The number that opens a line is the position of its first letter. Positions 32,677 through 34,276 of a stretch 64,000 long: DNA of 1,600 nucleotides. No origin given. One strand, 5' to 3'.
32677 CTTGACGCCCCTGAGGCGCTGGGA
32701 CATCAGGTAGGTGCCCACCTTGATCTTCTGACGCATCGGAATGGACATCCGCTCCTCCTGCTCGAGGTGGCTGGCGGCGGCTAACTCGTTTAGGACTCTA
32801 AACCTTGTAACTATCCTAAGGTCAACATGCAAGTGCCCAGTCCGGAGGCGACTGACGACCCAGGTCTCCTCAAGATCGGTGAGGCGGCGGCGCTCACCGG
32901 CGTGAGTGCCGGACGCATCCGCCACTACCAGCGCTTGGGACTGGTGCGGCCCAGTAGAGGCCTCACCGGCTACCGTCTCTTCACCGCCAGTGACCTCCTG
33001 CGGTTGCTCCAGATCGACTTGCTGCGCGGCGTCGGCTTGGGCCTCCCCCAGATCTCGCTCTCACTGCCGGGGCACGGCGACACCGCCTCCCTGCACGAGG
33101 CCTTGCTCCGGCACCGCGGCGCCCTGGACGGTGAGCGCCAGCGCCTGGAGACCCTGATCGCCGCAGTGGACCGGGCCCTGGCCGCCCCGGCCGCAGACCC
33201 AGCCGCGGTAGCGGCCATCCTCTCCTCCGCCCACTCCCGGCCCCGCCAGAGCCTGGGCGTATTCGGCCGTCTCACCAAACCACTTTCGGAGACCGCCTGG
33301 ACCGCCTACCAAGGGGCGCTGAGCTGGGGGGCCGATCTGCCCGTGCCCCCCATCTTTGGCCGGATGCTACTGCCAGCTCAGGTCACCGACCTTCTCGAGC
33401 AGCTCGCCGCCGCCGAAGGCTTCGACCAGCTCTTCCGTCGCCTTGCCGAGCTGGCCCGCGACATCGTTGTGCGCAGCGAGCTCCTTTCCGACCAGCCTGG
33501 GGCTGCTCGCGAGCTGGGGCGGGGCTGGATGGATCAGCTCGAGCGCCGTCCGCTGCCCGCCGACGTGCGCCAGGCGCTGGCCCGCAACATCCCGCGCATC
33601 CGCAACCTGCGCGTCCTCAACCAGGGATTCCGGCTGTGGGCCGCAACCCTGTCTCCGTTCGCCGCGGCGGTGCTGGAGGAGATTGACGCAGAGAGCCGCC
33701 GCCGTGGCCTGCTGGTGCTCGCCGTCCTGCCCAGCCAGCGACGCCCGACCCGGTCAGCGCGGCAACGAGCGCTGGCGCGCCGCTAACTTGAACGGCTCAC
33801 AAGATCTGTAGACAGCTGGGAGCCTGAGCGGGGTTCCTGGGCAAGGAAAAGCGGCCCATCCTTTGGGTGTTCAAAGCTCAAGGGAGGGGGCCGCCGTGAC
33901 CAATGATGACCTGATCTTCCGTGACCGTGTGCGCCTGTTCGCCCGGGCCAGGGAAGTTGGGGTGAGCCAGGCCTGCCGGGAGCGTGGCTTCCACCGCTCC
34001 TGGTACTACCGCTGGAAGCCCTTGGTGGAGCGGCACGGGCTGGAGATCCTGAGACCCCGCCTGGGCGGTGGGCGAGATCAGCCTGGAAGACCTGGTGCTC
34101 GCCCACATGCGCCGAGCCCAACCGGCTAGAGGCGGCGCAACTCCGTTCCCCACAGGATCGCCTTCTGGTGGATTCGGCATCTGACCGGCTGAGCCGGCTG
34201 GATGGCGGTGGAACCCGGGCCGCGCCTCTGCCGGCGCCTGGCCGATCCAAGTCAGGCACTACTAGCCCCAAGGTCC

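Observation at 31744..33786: HpnH-like radical SAM enzyme divergent from a MerR regulator with a multi-dyad, low-GC, probably leaderless promoter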

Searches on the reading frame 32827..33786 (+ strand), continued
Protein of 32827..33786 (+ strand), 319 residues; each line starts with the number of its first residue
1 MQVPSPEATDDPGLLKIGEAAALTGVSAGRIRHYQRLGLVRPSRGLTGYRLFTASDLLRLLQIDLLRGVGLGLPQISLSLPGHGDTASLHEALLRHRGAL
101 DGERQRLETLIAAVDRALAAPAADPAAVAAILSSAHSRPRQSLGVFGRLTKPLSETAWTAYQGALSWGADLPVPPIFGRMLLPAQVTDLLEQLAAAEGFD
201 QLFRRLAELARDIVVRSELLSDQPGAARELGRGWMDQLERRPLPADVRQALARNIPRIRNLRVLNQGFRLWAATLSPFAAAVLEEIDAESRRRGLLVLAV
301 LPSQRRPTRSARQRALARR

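Call 75: search_protein_families(library=pfam, proteins=[L002:4951-6804:+, L033:4942-6780:+, L017:4987-6780:+, L035:5013-6800:+, L008:4943-6514:+, L030:4880-6589:+, L002:804-1769:-, L017:828-1796:-, L017:7113-8252:+], max_evalue=0.00001)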
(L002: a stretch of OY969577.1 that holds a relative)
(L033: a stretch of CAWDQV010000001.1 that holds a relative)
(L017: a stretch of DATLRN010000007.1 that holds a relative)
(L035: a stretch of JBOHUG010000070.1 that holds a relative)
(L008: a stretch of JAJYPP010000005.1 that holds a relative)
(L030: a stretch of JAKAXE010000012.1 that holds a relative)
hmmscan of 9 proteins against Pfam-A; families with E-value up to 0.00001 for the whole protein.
L002:4951-6804:+ (618 aa): 4 families
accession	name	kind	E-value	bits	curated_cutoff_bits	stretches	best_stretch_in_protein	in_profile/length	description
PF03773.19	ArsP_1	-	6.4e-53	180.2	32.3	1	36-330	11-294/294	Predicted permease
PF04945.19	YHS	-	1.1e-46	157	30.3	3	389-431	3-44/47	YHS domain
PF24273.1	TRASH_HVO_1752_C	-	8.9e-09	35.8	27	0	450-483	7-38/47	HVO_1752, C-terminal TRASH domain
PF06467.20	zf-FCS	-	3.6e-08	33.5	22.4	0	462-481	20-39/39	MYM-type Zinc finger with FCS sequence motif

L033:4942-6780:+ (613 aa): 3 families
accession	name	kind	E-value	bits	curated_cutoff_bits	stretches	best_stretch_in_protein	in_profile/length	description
PF03773.19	ArsP_1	-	1.3e-51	176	32.3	1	37-336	11-294/294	Predicted permease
PF04945.19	YHS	-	2.2e-39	133.7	30.3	3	394-436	2-43/47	YHS domain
PF24273.1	TRASH_HVO_1752_C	-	1.4e-06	28.7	27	0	573-606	6-37/47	HVO_1752, C-terminal TRASH domain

L017:4987-6780:+ (598 aa): 6 families
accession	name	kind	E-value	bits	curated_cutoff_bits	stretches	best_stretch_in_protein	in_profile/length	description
PF03773.19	ArsP_1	-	2.7e-52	178.2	32.3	1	23-319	11-291/294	Predicted permease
PF04945.19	YHS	-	2.5e-38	130.3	30.3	3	379-421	2-43/47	YHS domain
PF24273.1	TRASH_HVO_1752_C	-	1.1e-13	51.5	27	0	512-539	17-44/47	HVO_1752, C-terminal TRASH domain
PF06467.20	zf-FCS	-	6.6e-10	39.1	22.4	0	394-414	19-39/39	MYM-type Zinc finger with FCS sequence motif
PF01246.26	Ribosomal_L24e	-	6e-07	30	27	0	494-532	3-41/66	Ribosomal protein L24e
PF08394.17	Arc_trans_TRASH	-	3.4e-06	27.5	27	0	393-416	14-37/43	Archaeal TRASH domain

L035:5013-6800:+ (596 aa): 4 families
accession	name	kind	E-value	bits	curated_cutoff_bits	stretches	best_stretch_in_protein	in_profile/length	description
PF03773.19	ArsP_1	-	1.9e-50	172.2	32.3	1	19-318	12-294/294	Predicted permease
PF04945.19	YHS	-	1.3e-40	137.6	30.3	3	494-537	2-44/47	YHS domain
PF24273.1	TRASH_HVO_1752_C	-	2.8e-08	34.2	27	0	439-473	7-39/47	HVO_1752, C-terminal TRASH domain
PF06467.20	zf-FCS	-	6.8e-08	32.6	22.4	0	514-529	24-39/39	MYM-type Zinc finger with FCS sequence motif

L008:4943-6514:+ (524 aa): 2 families
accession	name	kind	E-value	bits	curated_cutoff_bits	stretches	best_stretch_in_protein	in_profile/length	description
PF03773.19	ArsP_1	-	1.6e-56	192.1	32.3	1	40-353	11-294/294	Predicted permease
PF04945.19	YHS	-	2.9e-14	53.2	30.3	1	409-446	2-38/47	YHS domain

L030:4880-6589:+ (570 aa): 5 families
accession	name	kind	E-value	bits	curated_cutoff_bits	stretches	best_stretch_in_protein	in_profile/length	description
PF03773.19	ArsP_1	-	5e-60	203.6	32.3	1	35-342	10-294/294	Predicted permease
PF04945.19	YHS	-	3.1e-25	88.3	30.3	2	463-507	2-45/47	YHS domain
PF24273.1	TRASH_HVO_1752_C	-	1.6e-08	35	27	0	466-502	6-40/47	HVO_1752, C-terminal TRASH domain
PF06467.20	zf-FCS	-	9.8e-08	32.1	22.4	0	537-551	25-39/39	MYM-type Zinc finger with FCS sequence motif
PF24461.1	DUF7576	-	4.2e-07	30.2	27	0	466-498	22-58/60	Family of unknown function (DUF7576)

L002:804-1769:- (322 aa): 1 family
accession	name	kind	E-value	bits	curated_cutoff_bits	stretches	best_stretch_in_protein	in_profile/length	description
PF01544.23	CorA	-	7.2e-61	206.5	27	1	32-317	4-291/292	CorA-like Mg2+ transporter protein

L017:828-1796:- (323 aa): 1 family
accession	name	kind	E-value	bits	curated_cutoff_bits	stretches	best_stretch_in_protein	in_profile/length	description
PF01544.23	CorA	-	3.7e-67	227.1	27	1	31-319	3-292/292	CorA-like Mg2+ transporter protein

L017:7113-8252:+ (380 aa): 1 family
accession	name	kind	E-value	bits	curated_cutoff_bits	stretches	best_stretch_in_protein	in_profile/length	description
PF00990.26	GGDEF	-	2e-13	50.8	23.8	1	299-365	1-72/161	Diguanylate cyclase, GGDEF domain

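Call 81: search_protein_families(library=ncbifam, proteins=[L002:4951-6804:+, L030:4880-6589:+, L002:804-1769:-, L054:2087-2929:-, L062:1773-2981:-, L062:622-1815:+], max_evalue=0.00001)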
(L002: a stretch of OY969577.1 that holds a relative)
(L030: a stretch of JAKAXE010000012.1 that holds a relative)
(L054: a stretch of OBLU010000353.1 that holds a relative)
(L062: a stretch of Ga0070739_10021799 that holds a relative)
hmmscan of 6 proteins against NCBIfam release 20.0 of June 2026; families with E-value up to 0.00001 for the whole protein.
L002:4951-6804:+ (618 aa): 4 families
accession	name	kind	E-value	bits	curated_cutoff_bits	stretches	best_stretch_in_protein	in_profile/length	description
NF040736.1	efflux_SaoE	equivalog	3.8e-14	52.7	325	1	38-328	15-294/352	efflux transporter SaoE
NF033936.1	CuZnOut_SO0444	equivalog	3.1e-12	46.3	300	1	194-341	180-322/351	SO_0444 family Cu/Zn efflux transporter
NF034186.3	PRK14891.1-1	equivalog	2.6e-10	40.1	73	0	450-487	7-47/51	50S ribosomal protein L24e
NF041384.1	YHS_seleno_dom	subfamily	2.5e-06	27.7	70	0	516-548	21-53/113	YHS domain-containing (seleno)protein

L030:4880-6589:+ (570 aa): 3 families
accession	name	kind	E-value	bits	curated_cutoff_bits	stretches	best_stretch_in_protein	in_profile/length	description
NF033936.1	CuZnOut_SO0444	equivalog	1.2e-17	64.1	300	1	44-379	11-346/351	SO_0444 family Cu/Zn efflux transporter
NF040736.1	efflux_SaoE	equivalog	5.2e-12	45.7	325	1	43-343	20-293/352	efflux transporter SaoE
NF034186.3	PRK14891.1-1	equivalog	5.1e-09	35.9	73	0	420-436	23-39/51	50S ribosomal protein L24e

L002:804-1769:- (322 aa): 2 families
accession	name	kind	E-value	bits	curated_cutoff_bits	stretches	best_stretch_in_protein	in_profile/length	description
TIGR00383.1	corA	equivalog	1.9e-57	195.1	200.75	1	21-322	18-320/320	magnesium/cobalt transporter CorA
NF007092.0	PRK09546.1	equivalog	3.8e-19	69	292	1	30-322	38-327/327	zinc transporter ZntB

L054:2087-2929:- (280 aa): 2 families
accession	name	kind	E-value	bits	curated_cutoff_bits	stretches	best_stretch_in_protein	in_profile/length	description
TIGR03460.1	crt_membr_arch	equivalog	4.8e-11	43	154.7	1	17-235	42-245/248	bisanhydrobacterioruberin hydratase CruF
NF045693.1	GCarotHydoxCruF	equivalog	1e-07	31.6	400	1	17-211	58-249/310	gamma-carotene 1'-hydroxylase CruF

L062:1773-2981:- (402 aa): 6 families
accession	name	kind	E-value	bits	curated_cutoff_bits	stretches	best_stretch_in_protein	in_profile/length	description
NF058607.1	GlBtMonoOxGbcA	equivalog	7.2e-22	77.4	670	1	66-236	58-227/420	glycine betaine monooxygenase oxygenase subunit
TIGR03228.1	anthran_1_2_A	equivalog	4.4e-18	65.2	671.9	1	47-287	21-268/438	anthranilate 1,2-dioxygenase large subunit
NF042946.1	3PPDioc_HcaE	equivalog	7.2e-17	61.5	830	1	46-232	20-215/450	3-phenylpropionate/cinnamic acid dioxygenase subunit alpha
NF041684.1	ant_diox_AndAc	equivalog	4.1e-15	55.3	750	1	49-232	30-223/418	anthranilate 1,2-dioxygenase large subunit AndAc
TIGR03229.1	benzo_1_2_benA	equivalog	6.5e-14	51.6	780.95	1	69-236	44-220/433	benzoate 1,2-dioxygenase large subunit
NF052579.1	BetMthstMoxSdmAMthl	equivalog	3.6e-09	36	600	1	85-171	38-124/351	4beta-methylsterol monooxygenase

L062:622-1815:+ (397 aa): 0 families

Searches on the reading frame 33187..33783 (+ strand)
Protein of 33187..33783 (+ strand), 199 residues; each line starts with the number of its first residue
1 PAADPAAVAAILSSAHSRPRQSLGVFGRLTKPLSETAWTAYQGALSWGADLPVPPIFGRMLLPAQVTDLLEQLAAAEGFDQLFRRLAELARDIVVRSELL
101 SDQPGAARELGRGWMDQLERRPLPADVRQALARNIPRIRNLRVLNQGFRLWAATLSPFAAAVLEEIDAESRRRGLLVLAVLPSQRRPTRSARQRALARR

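Call 44: predict_structure(alignment_id=A2)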
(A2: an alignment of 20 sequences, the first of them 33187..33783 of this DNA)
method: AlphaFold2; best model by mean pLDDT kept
length: 199 residues; sequences in the alignment: 20
mean_pLDDT: 82.2   pTM: 0.76
mean pLDDT of the five models: 82.2, 79.8, 78.9, 78.3, 75.5
residues with pLDDT >= 90: 94; 70-90: 62; 50-70: 21; < 50: 22
segments of 3 or more residues with pLDDT < 50: 5-8, 11-16, 47-57
pLDDT, mean of each block of 10 residues (from residue 1): 50 54 67 88 63 48 89 95 90 87 88 97 97 94 90 88 97 96 85 80
secondary structure, 60 per line:
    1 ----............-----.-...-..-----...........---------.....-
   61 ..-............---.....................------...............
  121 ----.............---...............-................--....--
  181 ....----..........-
elements in order: H5-16 H35-45 H55-59 H64-75 H79-99 H106-120 H125-137 H141-155 H157-172 E175-178 E181-184 H189-198

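Call 59: fold_search(model_id=the predicted structure, library=pdb)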
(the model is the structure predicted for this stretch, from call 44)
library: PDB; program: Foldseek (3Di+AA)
matches with E <= 10: 23; with E <= 0.001: 0
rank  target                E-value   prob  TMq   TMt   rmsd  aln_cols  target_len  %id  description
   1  9evs_1v               2.6e+00  0.02  0.12  0.07  19.7       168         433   10  Structure of the flowering plant mitoribosome with P-site tRNA (released 2025-09-03)
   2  9o48_A                3.0e+00  0.02  0.11  0.08  25.5       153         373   12  Cryo-EM structure of the human SK2-4 chimera/calmodulin channel complex in the Ca2+ bound state (released 2025-07-09)
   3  4tq5                  5.2e+00  0.02  0.17  0.14  17.3       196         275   11  Structure of a UbiA homolog from Archaeoglobus fulgidus (released 2014-07-16)
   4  8gi7_B                5.7e+00  0.06  0.23  0.14  11.6       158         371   22  C143A variant of Citrate Synthase (CitA) in Mycobacterium tuberculosis (released 2023-06-07)
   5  7qij_NC               5.7e+00  0.03  0.13  0.23  15.3       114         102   15  Complex of the Yersinia enterocolitica Type III secretion export gate YscV with substrate:chaperone complex YscX:YscY (released 2022-06-01)
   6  7qij_JC               5.7e+00  0.03  0.14  0.22  15.1       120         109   12  Complex of the Yersinia enterocolitica Type III secretion export gate YscV with substrate:chaperone complex YscX:YscY (released 2022-06-01)
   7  7mwq_B                6.7e+00  0.04  0.17  0.16  15.6       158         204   12  Structure of De Novo designed beta sheet heterodimer LHD29A53/B53 (released 2022-01-19)
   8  6p8g_A                7.1e+00  0.02  0.15  0.13  18.6       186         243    9  Crystal structure of CDK4 in complex with CyclinD1 and P27 (released 2019-12-25)
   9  7o3w_A                7.5e+00  0.01  0.10  0.09  33.2       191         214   15  Structural basis for VIPP1 oligomerization and maintenance of thylakoid membrane integrity (released 2021-06-30)
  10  8y6n_A                7.5e+00  0.01  0.10  0.06  17.0       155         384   11  The structure of Oryza sativa HKT1;5 salt tolerant variant (released 2024-12-11)
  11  6wgy_A                7.9e+00  0.05  0.24  0.15  10.9       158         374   21  Crystal structure of a Putative citrate synthase 2 from Mycobacterium bovis in complex with citrate (released 2020-04-22)
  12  6a8j_B                7.9e+00  0.03  0.14  0.07  13.2       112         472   20  Crystal structure of bacterial protein toxins (released 2018-10-10)
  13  9gaw_U                7.9e+00  0.01  0.14  0.08  13.2       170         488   12  High-resolution structure of the Anaphase-promoting complex/cyclosome (APC/C) bound to co-activator Cdh1 (released 2024-08-14)
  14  6a8j_C                8.3e+00  0.03  0.15  0.08  13.4       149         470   17  Crystal structure of bacterial protein toxins (released 2018-10-10)
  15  1zaf_A                8.3e+00  0.01  0.13  0.12  20.0       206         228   13  Crystal structure of estrogen receptor beta complexed with 3-Bromo-6-hydroxy-2-(4-hydroxy-phenyl)-inden-1-one (released 2006-04-11)
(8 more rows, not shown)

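Call 73: search_protein_representatives(alignment_id=A2)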
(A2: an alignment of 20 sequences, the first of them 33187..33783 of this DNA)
Query: 20 sequences, 198 profile positions. Proteins with E-value up to 0.001 (for the whole library): 16; up to 1e-10: 11; up to 1e-30: 9. The best 16 are listed.
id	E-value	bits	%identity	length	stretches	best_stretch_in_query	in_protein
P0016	3.2e-89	314.1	-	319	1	1-195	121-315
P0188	2.6e-52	193.6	-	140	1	60-194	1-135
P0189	1.5e-51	191.1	-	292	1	13-186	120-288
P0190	3.2e-51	190.0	-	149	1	40-186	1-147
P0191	5.7e-46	172.9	-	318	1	6-195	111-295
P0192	5.7e-44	166.3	-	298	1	8-188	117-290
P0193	5.3e-41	156.7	-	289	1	3-185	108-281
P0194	4.9e-37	143.7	-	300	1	20-181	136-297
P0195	1.4e-32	129.1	-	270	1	17-186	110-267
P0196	1.9e-29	119.0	-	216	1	3-137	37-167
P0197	3.2e-11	59.5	-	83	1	122-184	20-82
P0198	4.5e-10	55.7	-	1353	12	36-72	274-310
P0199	4.2e-07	46.0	-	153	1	1-33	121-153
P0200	4.6e-06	42.6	-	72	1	120-184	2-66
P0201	8.5e-06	41.8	-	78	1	118-182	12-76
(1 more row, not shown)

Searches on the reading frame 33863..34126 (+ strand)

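Call 77: search_protein_families(library=pfam, proteins=[window:33863-34126:+], max_evalue=0.01)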
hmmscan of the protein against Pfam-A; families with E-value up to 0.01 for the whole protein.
window:33863-34126:+ (88 aa): 3 families
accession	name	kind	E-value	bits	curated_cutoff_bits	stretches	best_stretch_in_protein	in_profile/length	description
PF13551.12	HTH_29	-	2.7e-05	24.6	28.1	1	29-71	9-52/64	Winged helix-turn helix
PF13384.12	HTH_23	-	0.0033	17.6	24.6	1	22-63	7-49/50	Homeodomain-like domain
PF13518.12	HTH_28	-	0.0062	17.1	25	1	29-71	11-52/52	Helix-turn-helix domain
